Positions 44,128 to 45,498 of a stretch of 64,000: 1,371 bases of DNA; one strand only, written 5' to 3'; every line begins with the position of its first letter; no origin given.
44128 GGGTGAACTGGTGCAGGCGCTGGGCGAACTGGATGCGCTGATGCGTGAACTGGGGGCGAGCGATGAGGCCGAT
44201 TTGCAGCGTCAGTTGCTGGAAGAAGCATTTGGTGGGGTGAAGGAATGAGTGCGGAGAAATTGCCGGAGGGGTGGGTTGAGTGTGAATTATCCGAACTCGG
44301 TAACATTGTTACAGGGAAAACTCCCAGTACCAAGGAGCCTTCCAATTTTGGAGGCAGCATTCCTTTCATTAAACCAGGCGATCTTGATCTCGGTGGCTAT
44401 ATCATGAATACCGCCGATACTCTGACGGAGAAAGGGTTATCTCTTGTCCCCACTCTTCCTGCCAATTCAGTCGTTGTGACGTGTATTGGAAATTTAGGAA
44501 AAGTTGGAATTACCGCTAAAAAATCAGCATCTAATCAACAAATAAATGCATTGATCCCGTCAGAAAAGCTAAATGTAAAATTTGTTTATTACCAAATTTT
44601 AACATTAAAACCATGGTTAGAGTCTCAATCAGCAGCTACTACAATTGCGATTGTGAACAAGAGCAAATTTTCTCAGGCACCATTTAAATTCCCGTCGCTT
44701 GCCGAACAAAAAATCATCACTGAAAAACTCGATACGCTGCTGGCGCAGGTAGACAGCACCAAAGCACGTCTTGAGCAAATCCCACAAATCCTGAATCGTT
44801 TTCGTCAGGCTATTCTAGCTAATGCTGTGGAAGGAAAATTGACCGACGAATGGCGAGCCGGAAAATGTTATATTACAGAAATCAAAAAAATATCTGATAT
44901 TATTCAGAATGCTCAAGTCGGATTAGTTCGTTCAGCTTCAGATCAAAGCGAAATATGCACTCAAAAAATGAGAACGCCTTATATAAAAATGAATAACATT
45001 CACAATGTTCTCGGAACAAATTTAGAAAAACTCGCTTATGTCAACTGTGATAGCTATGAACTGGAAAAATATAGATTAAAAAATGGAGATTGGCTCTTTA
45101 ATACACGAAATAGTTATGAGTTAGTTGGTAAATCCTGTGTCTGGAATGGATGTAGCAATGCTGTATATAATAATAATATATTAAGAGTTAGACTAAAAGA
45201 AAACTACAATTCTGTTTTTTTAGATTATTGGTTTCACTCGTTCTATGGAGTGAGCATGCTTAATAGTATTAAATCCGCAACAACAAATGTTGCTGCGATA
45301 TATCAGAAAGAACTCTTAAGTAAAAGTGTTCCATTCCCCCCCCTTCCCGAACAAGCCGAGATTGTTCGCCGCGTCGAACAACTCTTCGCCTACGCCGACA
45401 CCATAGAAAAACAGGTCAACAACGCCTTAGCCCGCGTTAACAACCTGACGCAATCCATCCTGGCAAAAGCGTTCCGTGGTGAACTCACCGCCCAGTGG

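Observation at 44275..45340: hsdS carries two low-GC target-recognition domains that appear to differ from EcoKI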

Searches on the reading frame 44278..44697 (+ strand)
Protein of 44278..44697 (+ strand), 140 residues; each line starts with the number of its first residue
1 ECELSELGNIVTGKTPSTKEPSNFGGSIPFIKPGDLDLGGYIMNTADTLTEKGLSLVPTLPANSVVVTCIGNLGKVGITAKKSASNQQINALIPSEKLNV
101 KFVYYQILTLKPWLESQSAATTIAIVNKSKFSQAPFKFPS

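Call 14: find_homologous_proteins(query=window:44278-44697:+, max_evalue=0.00001)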
Query seq(140 aa) (140 aa): 121 proteins with E <= 0.00001 among 132 candidates; the best 120 are listed.
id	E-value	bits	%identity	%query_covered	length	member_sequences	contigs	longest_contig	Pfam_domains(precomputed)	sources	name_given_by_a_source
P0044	1.4e-49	186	66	95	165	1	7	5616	PF01420.26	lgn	-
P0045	5.3e-46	174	60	99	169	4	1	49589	PF01420.26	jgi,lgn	-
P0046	7.9e-42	161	66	79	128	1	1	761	PF01420.26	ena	-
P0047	5.2e-37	145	48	99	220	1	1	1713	PF01420.26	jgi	-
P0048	1.2e-33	134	71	65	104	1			PF01420.26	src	-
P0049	4.3e-31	126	70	61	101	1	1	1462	PF01420.26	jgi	-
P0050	6.5e-31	125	43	99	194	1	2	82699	PF01420.26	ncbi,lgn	-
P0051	2.4e-30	123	55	75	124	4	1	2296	PF01420.26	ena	-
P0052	8.9e-30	122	48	96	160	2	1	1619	PF01420.26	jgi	jgi:type I restriction enzyme S subunit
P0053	1.2e-29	121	51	93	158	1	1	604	PF01420.26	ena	-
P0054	1.9e-28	117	47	99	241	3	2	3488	PF01420.26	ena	-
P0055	4.2e-28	116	50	99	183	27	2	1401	PF01420.26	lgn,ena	-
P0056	5.7e-28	116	44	96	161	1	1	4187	PF01420.26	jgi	jgi:type I restriction enzyme, S subunit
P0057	1.1e-27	115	48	99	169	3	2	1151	PF01420.26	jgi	-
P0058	1.6e-27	114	47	92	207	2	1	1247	PF01420.26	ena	-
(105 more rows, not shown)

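Call 57: search_solved_structures(query=window:44278-44697:+, max_evalue=0.01, show_alignments=5)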
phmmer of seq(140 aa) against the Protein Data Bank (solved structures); distinct sequences matched with E-value up to 0.01: 2.
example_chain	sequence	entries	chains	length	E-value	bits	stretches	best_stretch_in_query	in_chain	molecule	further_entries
1yf2_A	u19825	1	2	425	3.6e-16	62.9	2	9-124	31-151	Type I restriction-modification enzyme, S subunit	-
7bst_A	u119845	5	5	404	2.5e-07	34.3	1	4-109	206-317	Type-1 restriction enzyme EcoR124II specificity protein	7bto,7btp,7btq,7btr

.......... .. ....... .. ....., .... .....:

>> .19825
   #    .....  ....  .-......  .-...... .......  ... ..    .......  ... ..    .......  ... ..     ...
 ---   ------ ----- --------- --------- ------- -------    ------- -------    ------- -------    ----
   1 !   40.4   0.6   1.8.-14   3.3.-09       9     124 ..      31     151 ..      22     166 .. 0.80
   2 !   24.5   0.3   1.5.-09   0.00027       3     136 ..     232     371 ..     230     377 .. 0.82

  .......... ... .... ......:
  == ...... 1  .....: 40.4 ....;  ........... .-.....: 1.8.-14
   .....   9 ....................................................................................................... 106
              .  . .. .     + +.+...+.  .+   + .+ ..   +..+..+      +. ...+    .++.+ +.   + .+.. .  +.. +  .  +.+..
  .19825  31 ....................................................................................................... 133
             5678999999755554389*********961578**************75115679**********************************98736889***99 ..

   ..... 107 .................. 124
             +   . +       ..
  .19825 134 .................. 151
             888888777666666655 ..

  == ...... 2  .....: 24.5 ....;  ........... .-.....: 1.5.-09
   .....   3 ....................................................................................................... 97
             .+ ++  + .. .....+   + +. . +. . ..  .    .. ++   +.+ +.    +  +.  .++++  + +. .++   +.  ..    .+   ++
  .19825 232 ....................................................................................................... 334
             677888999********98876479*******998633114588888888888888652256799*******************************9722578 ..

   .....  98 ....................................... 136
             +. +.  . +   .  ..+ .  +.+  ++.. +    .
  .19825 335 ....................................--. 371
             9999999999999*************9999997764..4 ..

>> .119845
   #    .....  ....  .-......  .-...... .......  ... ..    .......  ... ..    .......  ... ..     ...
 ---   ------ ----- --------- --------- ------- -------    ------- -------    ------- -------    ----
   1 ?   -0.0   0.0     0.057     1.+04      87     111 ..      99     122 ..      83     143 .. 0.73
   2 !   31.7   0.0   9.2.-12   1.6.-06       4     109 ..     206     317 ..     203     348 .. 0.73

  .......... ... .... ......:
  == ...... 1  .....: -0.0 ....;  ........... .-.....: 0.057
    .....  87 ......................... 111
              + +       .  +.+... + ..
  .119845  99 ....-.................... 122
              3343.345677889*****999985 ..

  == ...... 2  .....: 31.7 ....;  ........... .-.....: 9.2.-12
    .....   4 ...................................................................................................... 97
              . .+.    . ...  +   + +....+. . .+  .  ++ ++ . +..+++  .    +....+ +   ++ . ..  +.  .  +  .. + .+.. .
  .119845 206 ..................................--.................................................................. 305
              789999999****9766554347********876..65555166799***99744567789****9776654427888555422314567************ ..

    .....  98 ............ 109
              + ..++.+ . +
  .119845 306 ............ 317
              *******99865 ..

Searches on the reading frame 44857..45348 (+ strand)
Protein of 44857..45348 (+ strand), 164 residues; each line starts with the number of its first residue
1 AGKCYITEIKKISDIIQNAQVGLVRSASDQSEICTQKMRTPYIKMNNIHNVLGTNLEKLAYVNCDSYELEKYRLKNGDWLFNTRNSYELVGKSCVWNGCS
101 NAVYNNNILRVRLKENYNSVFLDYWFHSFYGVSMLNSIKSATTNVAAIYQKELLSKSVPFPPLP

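Call 13: find_homologous_proteins(query=window:44857-45348:+, max_evalue=0.00001)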
Query seq(164 aa) (164 aa): 43 proteins with E <= 0.00001 among 69 candidates.
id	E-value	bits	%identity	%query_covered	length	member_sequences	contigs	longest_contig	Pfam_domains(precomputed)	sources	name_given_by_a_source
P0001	5.4e-74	265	99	73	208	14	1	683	PF01420.26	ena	-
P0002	2.6e-48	182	56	98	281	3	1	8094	PF01420.26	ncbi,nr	ncbi:MAG: restriction endonuclease subunit S, partial [Pseudomonadales bacterium]|nr:restriction end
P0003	3.1e-32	130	50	77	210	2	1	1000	-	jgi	jgi:type I restriction enzyme S subunit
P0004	5.0e-30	123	49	74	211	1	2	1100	-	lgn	-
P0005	8.3e-30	122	50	73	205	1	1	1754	-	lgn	-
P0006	4.1e-29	120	45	94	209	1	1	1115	PF01420.26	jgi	jgi:type I restriction enzyme S subunit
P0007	5.7e-29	119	46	77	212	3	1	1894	-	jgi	jgi:type I restriction enzyme S subunit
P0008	4.0e-28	116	44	93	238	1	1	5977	PF01420.26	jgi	jgi:type I restriction enzyme S subunit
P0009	5.5e-28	116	45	93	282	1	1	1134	PF01420.26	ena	-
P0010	2.3e-27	114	49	75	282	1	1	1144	-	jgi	jgi:type I restriction enzyme S subunit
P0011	4.7e-27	113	52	74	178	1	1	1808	-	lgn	-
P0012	2.0e-26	111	50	71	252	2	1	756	PF01420.26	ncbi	ncbi:hypothetical protein DSI35_22620, partial [Mycobacterium tuberculosis]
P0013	2.5e-26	111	43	93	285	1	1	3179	PF01420.26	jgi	jgi:type I restriction enzyme S subunit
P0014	3.4e-26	110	42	95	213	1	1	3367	PF01420.26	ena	-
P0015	4.0e-26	110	49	74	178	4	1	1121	-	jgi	jgi:type I restriction enzyme S subunit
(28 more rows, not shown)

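Call 27: search_dna_similar(query=window:44857-45348:+, collection=plasmids, mode=protein, max_rows=15)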
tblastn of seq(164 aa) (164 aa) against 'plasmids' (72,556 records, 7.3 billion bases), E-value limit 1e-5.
Records with a match: 40; places in all: 40; records where one place covers at least 80% of the query: 18.
Best place of each record, by identity: <60% 40.
By first word of the organism name: Zymomonas 8; Vibrio 7; Lactiplantibacillus 3; Bacillus 3; Escherichia 2; Picosynechococcus 2; Cryobacterium 1; Vitreoscilla 1; Lactococcus 1; Loigolactobacillus 1; and 11 more.
By predicted mobility (MOB-suite, as given by PLSDB): non-mobilizable 23; mobilizable 9; conjugative 8.
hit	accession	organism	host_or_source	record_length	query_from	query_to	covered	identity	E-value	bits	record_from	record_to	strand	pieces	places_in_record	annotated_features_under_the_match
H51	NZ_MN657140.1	Cryobacterium sp.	-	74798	1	162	99%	35.8%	7e-22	98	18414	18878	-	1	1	restriction endonuclease subunit S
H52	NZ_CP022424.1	Vitreoscilla filiformis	cell culture,Mud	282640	11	161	92%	35.1%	3e-22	99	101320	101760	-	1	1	restriction endonuclease subunit S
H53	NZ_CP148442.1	Escherichia coli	Chicken,single cell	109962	8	162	95%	34.2%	1e-13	74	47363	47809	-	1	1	restriction endonuclease subunit S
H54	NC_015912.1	Lactococcus lactis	raw milk cheese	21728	1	163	99%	31.9%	4e-13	73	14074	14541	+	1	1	restriction endonuclease subunit S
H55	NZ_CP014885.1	Loigolactobacillus backii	cell culture,brewery environment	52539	8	155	90%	32.5%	4e-12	70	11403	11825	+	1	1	restriction endonuclease subunit S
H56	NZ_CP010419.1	Azotobacter chroococcum NCIMB 8003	cell culture,soil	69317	9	163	95%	31.0%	1e-13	74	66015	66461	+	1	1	restriction endonuclease subunit S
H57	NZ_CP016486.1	Picosynechococcus sp. PCC 8807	cell culture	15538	8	163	95%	29.9%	3e-6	53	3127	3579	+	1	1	restriction endonuclease subunit S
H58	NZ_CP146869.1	Lactiplantibacillus plantarum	Homo sapiens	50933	8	153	89%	32.0%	1e-11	69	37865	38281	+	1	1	restriction endonuclease subunit S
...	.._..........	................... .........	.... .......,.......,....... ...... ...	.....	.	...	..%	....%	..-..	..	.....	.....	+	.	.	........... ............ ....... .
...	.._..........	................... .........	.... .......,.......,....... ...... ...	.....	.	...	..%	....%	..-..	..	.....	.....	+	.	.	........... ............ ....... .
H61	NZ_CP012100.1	Bacillus thuringiensis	whole organism,soil sample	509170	11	162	93%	30.3%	2e-11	68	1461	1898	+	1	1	restriction endonuclease subunit S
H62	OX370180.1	Marinitoga okinawensis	-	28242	11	163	93%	29.2%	6e-12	69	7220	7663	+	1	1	Type I restriction modification system, DNA methyltransferase subunit ...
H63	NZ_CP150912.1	Vibrio parahaemolyticus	Penaeus vannamei,cell culture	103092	34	161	78%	33.3%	9e-10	63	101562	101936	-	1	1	restriction endonuclease subunit S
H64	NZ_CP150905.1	Vibrio parahaemolyticus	-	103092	34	161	78%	33.3%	9e-10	63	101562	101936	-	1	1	restriction endonuclease subunit S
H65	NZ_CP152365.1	Vibrio parahaemolyticus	Penaeus vannamei,cell culture,Shrimp ...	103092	34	161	78%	33.3%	9e-10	63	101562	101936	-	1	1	restriction endonuclease subunit S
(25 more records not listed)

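Call 40: search_protein_representatives(protein=window:44857-45348:+)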
Query: 164 residues. Proteins with E-value up to 0.001 (for the whole library): 5517; up to 1e-10: 1181; up to 1e-30: 29. The best 150 are listed.
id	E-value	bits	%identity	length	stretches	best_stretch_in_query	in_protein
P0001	1.7e-74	265.4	99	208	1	45-164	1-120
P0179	2.3e-74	265.0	47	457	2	2-162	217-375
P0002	8.2e-49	181.9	56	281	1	3-162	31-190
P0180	6.0e-47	175.9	39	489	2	12-158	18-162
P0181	1.3e-41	158.5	38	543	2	12-161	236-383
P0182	6.4e-38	146.5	40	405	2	13-164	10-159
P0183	9.4e-38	146.0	49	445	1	11-162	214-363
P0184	1.2e-37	145.6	53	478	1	12-163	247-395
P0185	1.3e-37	145.5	51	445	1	11-161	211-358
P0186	8.4e-36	139.6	38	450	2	10-163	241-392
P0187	1.4e-35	139.0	41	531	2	12-163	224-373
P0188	2.5e-35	138.1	35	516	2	12-158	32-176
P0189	3.6e-35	137.6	45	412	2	11-163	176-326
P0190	3.7e-35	137.5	38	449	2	9-155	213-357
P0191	6.8e-34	133.4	35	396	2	14-163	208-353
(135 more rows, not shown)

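Call 58: search_solved_structures(query=window:44857-45348:+, max_evalue=0.01, show_alignments=4)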
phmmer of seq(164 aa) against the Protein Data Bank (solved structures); distinct sequences matched with E-value up to 0.01: 2.
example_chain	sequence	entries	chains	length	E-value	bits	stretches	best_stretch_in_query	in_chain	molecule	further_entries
2y7c_A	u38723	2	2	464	2.9e-05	27.3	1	57-163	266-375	TYPE-1 RESTRICTION ENZYME ECOKI SPECIFICITY PROTEIN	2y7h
8w0p_C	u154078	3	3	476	0.00074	22.8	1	68-163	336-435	S.BsaXI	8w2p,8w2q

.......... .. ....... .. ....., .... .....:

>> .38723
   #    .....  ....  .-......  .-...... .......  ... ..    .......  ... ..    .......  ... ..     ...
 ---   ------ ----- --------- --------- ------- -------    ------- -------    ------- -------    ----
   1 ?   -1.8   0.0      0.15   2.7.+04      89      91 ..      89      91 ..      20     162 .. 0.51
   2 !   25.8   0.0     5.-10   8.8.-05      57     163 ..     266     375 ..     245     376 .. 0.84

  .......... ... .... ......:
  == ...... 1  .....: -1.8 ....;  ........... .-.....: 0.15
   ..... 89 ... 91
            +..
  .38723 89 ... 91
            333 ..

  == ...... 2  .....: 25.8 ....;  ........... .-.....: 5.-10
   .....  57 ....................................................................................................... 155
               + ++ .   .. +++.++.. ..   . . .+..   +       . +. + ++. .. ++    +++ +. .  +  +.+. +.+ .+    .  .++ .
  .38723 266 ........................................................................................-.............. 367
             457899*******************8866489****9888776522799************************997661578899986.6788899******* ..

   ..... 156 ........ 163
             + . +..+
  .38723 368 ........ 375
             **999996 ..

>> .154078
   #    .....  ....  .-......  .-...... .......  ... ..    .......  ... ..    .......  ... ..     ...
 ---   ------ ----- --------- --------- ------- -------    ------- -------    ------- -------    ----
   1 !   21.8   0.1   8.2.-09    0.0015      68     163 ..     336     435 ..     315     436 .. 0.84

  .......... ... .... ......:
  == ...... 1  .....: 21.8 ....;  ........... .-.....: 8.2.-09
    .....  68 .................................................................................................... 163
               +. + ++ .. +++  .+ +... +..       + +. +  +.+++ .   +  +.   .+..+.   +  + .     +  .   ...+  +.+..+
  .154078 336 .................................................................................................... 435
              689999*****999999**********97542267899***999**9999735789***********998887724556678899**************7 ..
